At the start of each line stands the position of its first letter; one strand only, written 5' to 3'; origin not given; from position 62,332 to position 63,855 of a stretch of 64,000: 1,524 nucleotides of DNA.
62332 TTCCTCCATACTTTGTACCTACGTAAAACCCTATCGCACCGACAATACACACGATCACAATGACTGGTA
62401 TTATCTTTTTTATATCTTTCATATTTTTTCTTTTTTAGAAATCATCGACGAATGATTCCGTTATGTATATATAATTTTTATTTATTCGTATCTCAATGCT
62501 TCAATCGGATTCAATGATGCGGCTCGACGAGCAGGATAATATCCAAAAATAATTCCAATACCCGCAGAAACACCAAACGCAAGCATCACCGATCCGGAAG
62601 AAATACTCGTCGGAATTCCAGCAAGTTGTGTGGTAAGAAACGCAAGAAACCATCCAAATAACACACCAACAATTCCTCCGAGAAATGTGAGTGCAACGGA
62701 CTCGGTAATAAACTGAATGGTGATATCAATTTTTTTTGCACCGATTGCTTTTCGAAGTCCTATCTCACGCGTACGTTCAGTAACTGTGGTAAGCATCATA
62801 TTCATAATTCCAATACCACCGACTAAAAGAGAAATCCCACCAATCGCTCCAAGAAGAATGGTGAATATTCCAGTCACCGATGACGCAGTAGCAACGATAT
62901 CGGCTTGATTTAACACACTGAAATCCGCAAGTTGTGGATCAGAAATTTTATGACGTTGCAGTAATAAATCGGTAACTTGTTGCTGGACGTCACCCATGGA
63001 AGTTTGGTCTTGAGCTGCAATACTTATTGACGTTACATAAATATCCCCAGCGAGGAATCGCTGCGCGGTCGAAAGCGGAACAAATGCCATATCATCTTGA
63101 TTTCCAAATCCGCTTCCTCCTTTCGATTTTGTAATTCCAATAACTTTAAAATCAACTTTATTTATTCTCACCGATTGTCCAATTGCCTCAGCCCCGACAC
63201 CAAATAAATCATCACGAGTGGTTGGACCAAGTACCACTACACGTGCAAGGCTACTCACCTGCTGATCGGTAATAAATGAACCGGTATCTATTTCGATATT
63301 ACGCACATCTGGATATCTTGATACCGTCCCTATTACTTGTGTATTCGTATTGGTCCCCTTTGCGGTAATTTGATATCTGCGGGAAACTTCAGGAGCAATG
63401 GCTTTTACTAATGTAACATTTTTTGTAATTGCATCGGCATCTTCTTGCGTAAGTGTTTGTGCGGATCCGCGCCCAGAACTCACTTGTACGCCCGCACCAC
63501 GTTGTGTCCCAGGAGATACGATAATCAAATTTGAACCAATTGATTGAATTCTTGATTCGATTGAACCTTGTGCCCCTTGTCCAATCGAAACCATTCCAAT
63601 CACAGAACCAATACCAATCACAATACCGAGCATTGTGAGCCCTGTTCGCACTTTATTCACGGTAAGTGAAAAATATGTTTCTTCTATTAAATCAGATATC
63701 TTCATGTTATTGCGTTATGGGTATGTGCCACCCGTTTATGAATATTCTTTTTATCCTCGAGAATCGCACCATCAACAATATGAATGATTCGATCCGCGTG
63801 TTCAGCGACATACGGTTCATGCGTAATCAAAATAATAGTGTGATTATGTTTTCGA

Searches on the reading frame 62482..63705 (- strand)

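Call 78: search_protein_families(library=ncbifam, proteins=[window:62482-63705:-], max_evalue=0.00001)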
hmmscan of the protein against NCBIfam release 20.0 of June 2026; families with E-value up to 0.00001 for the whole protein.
window:62482-63705:- (407 aa): 3 families
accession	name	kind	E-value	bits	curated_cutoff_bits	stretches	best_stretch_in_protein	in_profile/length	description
NF007826.0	PRK10535.1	equivalog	6.7e-75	252.6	966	1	10-405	261-646/648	macrolide ABC transporter ATP-binding protein/permease MacB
TIGR03434.1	ADOP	subfamily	4.2e-33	114.4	622.3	1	115-407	520-803/803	ADOP family duplicated permease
TIGR02212.1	lolCE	equivalog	3.9e-12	45.8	362.45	1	21-407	24-411/411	lipoprotein-releasing ABC transporter permease subunit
